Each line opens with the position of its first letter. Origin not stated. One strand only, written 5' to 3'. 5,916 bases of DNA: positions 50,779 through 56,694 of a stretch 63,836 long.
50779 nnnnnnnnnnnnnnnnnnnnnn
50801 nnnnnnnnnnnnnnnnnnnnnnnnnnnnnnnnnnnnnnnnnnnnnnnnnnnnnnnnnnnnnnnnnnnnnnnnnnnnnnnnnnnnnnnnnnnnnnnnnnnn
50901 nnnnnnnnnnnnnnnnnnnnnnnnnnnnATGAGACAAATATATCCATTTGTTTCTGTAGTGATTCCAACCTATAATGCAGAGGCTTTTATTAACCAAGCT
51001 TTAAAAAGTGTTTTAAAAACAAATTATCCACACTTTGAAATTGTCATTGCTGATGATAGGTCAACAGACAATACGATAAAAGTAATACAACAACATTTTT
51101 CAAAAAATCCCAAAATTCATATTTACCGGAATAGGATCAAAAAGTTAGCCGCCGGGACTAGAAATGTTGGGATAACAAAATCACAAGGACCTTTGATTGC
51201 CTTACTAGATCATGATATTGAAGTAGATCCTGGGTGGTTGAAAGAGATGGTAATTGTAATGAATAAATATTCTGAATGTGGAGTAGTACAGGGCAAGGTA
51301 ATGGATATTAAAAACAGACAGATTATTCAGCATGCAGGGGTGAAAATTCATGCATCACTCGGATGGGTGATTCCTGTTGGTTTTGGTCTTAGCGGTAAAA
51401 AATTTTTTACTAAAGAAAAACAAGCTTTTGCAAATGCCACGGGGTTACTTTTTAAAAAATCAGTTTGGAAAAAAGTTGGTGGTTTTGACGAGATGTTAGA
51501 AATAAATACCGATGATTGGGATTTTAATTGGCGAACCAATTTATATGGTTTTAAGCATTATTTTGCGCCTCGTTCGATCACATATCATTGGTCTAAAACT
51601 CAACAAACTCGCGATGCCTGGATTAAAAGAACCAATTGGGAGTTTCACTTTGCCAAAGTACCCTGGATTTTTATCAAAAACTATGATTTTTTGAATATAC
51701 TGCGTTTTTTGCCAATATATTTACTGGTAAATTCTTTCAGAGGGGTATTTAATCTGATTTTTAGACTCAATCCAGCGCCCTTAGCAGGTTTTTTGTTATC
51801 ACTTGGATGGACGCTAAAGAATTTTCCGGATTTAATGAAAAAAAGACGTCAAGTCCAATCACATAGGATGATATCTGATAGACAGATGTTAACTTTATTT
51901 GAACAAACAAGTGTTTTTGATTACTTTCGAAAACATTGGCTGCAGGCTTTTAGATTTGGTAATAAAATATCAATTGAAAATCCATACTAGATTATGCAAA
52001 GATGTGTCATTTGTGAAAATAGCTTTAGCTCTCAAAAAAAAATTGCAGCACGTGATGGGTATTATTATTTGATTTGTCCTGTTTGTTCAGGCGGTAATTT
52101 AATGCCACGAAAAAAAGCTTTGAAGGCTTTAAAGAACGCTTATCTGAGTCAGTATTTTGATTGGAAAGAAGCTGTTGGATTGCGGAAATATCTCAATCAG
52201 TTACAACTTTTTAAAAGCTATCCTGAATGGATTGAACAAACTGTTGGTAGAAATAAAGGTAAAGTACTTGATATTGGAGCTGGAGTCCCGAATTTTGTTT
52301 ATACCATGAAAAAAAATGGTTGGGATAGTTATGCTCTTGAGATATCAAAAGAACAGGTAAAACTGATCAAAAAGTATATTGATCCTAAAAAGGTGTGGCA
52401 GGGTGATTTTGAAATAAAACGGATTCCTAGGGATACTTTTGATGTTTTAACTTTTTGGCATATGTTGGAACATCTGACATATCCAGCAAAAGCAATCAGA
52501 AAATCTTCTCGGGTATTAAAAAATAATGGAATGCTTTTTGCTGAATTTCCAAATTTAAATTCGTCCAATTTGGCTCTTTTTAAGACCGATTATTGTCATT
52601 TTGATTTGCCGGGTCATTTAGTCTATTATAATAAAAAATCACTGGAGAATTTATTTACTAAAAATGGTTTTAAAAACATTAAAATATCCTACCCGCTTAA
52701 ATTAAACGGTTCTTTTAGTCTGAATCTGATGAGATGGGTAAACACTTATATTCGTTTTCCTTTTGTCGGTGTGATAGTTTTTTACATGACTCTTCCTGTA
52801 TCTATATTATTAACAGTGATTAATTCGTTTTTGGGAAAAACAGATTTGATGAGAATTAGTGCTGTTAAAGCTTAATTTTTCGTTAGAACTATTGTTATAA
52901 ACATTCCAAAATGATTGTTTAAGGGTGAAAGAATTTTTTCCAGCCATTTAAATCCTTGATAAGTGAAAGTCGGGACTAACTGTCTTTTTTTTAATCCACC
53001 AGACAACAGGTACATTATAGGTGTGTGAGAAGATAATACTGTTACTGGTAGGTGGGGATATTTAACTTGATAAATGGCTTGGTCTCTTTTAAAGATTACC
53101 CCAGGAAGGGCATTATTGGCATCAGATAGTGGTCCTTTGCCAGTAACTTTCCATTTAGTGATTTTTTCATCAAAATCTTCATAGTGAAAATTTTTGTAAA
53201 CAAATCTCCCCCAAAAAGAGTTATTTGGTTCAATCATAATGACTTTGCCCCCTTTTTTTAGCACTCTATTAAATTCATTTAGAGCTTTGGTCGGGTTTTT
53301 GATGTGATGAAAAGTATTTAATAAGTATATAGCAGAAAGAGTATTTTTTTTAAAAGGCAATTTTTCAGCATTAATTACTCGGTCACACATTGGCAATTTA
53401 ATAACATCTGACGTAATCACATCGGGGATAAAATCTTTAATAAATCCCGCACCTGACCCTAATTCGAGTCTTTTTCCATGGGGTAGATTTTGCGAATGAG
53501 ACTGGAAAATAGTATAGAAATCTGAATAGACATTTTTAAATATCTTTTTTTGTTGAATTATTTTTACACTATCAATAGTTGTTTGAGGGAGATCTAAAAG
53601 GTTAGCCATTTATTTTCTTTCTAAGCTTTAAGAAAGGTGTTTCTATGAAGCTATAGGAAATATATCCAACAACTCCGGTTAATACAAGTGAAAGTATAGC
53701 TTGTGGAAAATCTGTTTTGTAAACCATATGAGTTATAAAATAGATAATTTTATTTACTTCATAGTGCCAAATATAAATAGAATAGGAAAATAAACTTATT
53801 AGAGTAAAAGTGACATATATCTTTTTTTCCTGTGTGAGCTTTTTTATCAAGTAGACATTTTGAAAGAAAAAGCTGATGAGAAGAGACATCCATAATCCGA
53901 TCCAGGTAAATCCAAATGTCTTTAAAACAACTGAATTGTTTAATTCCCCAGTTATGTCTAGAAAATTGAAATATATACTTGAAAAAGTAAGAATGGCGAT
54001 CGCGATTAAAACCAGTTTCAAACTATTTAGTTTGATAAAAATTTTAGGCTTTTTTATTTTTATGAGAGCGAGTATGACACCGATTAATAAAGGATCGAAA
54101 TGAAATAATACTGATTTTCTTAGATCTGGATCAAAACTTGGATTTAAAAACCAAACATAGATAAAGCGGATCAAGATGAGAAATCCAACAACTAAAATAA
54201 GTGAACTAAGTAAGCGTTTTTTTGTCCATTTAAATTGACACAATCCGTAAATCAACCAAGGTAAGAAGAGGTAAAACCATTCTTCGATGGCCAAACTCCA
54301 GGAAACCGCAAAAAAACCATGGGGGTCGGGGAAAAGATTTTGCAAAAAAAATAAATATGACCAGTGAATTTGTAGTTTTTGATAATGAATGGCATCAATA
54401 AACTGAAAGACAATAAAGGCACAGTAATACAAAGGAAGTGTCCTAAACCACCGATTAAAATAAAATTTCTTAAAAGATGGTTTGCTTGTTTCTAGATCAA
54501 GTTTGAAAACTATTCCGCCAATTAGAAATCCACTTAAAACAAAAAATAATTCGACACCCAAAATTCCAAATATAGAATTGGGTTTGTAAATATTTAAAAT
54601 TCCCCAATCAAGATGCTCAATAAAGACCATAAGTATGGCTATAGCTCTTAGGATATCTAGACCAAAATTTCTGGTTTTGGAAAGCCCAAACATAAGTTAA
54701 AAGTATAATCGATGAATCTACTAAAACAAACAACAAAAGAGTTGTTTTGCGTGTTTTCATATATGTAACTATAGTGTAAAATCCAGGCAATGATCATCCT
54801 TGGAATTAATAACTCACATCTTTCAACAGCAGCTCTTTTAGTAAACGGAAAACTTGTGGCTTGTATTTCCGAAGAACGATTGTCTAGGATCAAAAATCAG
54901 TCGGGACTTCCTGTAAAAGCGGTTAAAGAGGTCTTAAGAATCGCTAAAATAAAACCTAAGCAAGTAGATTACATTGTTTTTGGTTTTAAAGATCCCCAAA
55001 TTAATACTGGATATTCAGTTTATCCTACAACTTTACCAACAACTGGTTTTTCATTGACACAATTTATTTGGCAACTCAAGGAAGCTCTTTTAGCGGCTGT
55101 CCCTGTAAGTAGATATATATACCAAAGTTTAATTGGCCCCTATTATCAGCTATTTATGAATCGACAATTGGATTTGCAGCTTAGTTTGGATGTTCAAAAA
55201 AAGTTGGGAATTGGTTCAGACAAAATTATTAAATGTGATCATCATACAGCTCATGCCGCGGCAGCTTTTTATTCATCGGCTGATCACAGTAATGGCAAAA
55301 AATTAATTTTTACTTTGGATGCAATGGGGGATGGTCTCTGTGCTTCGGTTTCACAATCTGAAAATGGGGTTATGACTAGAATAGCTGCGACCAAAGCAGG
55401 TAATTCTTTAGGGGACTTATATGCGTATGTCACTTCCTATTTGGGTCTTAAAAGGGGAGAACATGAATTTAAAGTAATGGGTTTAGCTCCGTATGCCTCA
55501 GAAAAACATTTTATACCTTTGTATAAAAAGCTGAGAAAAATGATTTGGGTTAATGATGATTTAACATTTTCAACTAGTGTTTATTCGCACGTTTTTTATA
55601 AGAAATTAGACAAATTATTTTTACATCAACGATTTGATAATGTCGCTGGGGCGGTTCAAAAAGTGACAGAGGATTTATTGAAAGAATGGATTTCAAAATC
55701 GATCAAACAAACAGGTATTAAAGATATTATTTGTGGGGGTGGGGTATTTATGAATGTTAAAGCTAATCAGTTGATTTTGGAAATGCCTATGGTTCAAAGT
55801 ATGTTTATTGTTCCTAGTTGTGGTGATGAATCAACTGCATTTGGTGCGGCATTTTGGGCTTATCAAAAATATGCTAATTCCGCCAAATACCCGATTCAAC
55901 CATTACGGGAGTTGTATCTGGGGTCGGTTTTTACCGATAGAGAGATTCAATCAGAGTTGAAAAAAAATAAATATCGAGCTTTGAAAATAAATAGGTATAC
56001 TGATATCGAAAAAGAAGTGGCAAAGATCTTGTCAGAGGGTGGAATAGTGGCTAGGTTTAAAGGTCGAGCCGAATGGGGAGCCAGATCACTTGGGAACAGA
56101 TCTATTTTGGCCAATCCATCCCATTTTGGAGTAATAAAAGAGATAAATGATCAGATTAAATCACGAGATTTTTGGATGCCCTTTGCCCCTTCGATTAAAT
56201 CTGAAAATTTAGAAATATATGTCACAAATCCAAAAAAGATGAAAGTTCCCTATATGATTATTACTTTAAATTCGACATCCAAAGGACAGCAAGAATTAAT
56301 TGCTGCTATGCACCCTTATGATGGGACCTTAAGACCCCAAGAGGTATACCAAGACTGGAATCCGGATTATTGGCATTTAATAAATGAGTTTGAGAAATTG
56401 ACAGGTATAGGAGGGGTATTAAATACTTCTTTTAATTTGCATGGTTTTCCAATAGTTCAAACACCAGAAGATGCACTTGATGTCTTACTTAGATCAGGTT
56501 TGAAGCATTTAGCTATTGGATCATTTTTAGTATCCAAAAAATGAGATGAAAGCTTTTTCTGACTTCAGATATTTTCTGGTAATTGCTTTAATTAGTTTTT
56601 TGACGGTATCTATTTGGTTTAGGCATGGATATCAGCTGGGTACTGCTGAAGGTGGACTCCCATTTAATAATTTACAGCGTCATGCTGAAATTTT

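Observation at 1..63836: The whole 64-kb window is one glycan-assembly supercluster built around ~16 GT-C-type polytopic membrane proteins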

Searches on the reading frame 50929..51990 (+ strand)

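Call 9: search_protein_families(library=pfam, proteins=[window:50929-51990:+], max_evalue=0.01)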
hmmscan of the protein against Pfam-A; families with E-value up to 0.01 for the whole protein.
window:50929-51990:+ (353 aa): 4 families
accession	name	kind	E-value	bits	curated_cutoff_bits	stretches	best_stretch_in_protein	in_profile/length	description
PF00535.33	Glycos_transf_2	-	1.4e-30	106.9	23.3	1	9-125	1-120/168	Glycosyl transferase family 2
PF13641.12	Glyco_tranf_2_3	-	4e-17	63.4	27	1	8-225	3-216/230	Glycosyltransferase like family 2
PF10111.15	Glyco_tranf_2_2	-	2.8e-11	43.9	27.3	1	9-222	1-218/276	Glycosyltransferase like family 2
PF13506.12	Glyco_transf_21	-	0.00022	21.2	21.7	1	81-237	25-172/174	Glycosyl transferase family 21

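Call 40: search_protein_families(library=ncbifam, proteins=[window:50929-51990:+], max_evalue=0.00001)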
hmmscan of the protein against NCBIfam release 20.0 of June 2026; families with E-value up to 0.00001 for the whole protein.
window:50929-51990:+ (353 aa): 21 families
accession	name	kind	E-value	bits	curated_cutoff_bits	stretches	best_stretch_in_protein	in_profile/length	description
NF041875.1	EPS_EpsD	equivalog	1.9e-22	80.1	370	1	8-236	1-221/325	exopolysaccharide biosynthesis glycosyltransferase EpsD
TIGR03965.1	mycofact_glyco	equivalog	3.5e-22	78.9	280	1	6-226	74-286/467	mycofactocin biosynthesis glycosyltransferase MftF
NF038299.1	EPS_HpsN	equivalog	9.1e-22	77.4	425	1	6-130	1-125/317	hormogonium polysaccharide biosynthesis glycosyltransferase HpsN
TIGR03937.1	PgaC_IcaA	equivalog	1e-21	77.4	422.3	1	4-237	43-266/407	poly-beta-1,6-N-acetyl-D-glucosamine synthase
NF047683.1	TeichurnBiosyTuaG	equivalog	1.7e-20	73.8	400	1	1-114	1-114/252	teichuronic acid biosynthesis protein TuaG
NF050050.1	ProtGlycPglI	equivalog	1.4e-18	67.3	500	1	6-112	2-109/306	GalNAc(5)-diNAcBac-PP-undecaprenol beta-1,3-glucosyltransferase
NF007482.0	PRK10073.1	equivalog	2e-16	59.9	423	1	3-113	3-111/334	glycosyltransferase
NF038302.1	EPS_HpsE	equivalog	5e-16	58.6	300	1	8-182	3-177/307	hormogonium polysaccharide biosynthesis glycosyltransferase HpsE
NF053739.1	GlytfEpsEBac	equivalog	3.5e-14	52.4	450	1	6-127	1-123/265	glycosyltransferase EpsE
NF041394.1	GtaseAglG_Halo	equivalog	2.1e-13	50.2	440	1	8-192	3-180/304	glucosyl-dolichyl phosphate glucuronosyltransferase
TIGR04283.1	glyco_like_mftF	equivalog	2.2e-12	47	182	1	8-207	1-173/221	TIGR04283 family arsenosugar biosynthesis glycosyltransferase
TIGR03111.1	glyc2_xrt_Gpos1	hypoth_equivalog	2.2e-12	46.5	363.95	1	4-129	47-174/439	TIGR03111 family XrtG-associated glycosyltransferase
TIGR04017.1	WcaA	equivalog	3.1e-12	46.7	495.75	1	6-105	5-104/279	colanic acid biosynthesis glycosyltransferase WcaA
NF007453.0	PRK10018.1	equivalog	3.7e-12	46.5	382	1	5-105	5-105/280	colanic acid biosynthesis glycosyltransferase WcaA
TIGR03469.1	HpnB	hypoth_equivalog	5.3e-10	38.9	379.25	1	2-108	40-157/386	hopene-associated glycosyltransferase HpnB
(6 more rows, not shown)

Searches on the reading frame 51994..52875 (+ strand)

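Call 9: search_protein_families(library=pfam, proteins=[window:51994-52875:+], max_evalue=0.01)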
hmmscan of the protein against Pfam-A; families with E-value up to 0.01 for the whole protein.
window:51994-52875:+ (293 aa): 6 families
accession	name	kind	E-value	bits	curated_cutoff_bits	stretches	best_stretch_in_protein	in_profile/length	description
PF13489.12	Methyltransf_23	-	2.1e-21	76.8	27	1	72-230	5-163/164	Methyltransferase domain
PF08241.18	Methyltransf_11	-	6.9e-14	52.7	21.2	1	92-182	1-94/95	Methyltransferase domain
PF08242.18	Methyltransf_12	-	8.2e-09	36.5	30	1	92-181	1-98/98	Methyltransferase domain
PF13649.12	Methyltransf_25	-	1e-08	36.2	27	1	91-179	1-97/97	Methyltransferase domain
PF13847.12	Methyltransf_31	-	4.1e-06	27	27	1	88-194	4-120/145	Methyltransferase domain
PF07021.18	MetW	-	0.0014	18.7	21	1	86-185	12-112/193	Methionine biosynthesis protein MetW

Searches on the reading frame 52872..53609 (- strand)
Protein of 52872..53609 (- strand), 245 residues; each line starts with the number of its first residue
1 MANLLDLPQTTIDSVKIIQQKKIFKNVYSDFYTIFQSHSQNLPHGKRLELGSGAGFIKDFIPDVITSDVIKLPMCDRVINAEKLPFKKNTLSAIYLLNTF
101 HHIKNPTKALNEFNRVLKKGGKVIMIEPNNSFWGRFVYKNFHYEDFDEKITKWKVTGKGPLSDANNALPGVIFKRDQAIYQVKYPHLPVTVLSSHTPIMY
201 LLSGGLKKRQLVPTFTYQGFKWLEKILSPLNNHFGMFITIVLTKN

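Call 9: search_protein_families(library=pfam, proteins=[window:52872-53609:-], max_evalue=0.01)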
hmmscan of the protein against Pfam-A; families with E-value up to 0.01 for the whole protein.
window:52872-53609:- (245 aa): 6 families
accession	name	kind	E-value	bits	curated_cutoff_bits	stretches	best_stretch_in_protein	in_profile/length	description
PF08241.18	Methyltransf_11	-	1.7e-11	45.1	21.2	1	77-125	47-95/95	Methyltransferase domain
PF13489.12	Methyltransf_23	-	2.4e-07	31.1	27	1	44-153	23-132/164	Methyltransferase domain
PF13649.12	Methyltransf_25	-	2.8e-06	28.4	27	1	79-121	53-97/97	Methyltransferase domain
PF13847.12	Methyltransf_31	-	6.3e-06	26.4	27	1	80-152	62-124/145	Methyltransferase domain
PF01209.24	Ubie_methyltran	-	2.8e-05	24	20.1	1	80-129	106-155/233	ubiE/COQ5 methyltransferase family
PF08242.18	Methyltransf_12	-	0.00017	22.7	30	1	86-122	63-97/98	Methyltransferase domain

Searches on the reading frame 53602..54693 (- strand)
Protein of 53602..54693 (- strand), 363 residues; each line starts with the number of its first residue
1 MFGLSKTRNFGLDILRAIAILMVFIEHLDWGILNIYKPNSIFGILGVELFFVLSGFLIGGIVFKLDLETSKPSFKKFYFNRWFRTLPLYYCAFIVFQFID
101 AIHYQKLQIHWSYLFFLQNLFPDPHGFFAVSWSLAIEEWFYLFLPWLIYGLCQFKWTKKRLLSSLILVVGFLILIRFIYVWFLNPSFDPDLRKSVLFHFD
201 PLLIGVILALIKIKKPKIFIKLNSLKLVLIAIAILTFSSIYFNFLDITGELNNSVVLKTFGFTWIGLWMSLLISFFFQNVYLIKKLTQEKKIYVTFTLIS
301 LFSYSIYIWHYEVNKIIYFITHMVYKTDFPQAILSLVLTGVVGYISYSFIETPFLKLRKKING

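Call 9: search_protein_families(library=pfam, proteins=[window:53602-54693:-], max_evalue=0.01)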
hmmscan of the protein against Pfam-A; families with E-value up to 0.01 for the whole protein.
window:53602-54693:- (363 aa): 1 family
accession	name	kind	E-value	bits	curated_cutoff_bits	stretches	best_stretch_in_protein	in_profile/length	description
PF01757.29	Acyl_transf_3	-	1.2e-25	90.7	31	1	10-342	2-320/326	Acyltransferase domain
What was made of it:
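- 53602..54693 (-): Acyl_transf_3 membrane O-acyltransferase. Pfam 90.7 bits (call 9).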

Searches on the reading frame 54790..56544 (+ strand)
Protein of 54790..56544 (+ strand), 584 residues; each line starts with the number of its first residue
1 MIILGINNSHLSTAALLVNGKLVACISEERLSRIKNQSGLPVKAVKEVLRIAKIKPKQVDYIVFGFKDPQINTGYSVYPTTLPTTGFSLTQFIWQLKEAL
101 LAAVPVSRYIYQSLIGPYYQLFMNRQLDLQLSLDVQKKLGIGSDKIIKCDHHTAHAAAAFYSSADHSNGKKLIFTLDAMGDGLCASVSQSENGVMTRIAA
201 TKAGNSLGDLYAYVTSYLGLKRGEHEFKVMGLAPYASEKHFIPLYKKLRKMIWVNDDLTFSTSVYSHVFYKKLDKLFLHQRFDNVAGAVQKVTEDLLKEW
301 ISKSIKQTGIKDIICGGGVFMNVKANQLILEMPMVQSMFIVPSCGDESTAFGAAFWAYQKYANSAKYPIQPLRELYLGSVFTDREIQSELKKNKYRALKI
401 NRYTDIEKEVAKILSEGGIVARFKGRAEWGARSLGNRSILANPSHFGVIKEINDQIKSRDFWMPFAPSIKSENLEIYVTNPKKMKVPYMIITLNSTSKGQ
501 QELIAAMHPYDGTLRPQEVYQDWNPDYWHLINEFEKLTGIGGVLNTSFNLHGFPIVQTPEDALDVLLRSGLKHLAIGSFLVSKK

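Call 9: search_protein_families(library=pfam, proteins=[window:54790-56544:+], max_evalue=0.01)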
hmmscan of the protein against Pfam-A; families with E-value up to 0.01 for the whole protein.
window:54790-56544:+ (584 aa): 3 families
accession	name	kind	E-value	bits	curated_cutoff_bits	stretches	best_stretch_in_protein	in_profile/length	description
PF16861.10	Carbam_trans_C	-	7.1e-55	185.6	27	1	411-583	1-170/170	Carbamoyltransferase C-terminus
PF02543.21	Carbam_trans_N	-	6.8e-36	124.8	24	1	3-354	2-345/346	Carbamoyltransferase N-terminus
PF00814.31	TsaD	-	0.0011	19.2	24.8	0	147-346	85-257/264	tRNA N6-adenosine threonylcarbamoyltransferase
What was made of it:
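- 54790..56544 (+): NodU/CmcH-type carbamoyltransferase. Pfam Carbam_trans_N and _C (call 9).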

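Call 66: search_protein_families(library=ncbifam, proteins=[window:54790-56544:+], max_evalue=0.000001)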
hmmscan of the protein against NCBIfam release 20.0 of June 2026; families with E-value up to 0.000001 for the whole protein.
window:54790-56544:+ (584 aa): 2 families
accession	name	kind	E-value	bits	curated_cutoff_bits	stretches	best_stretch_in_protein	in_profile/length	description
NF041651.1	nodul_NodU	equivalog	9e-28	97.4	1000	1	267-553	255-527/556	nodulation protein NodU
TIGR00329.1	gcp_kae1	subfamily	5.2e-07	29.2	207.8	1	130-333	86-282/305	tRNA (adenosine(37)-N6)-threonylcarbamoyltransferase complex transferase subunit TsaD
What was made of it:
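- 54790..56544 (+): NodU 97 bits (call 66).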
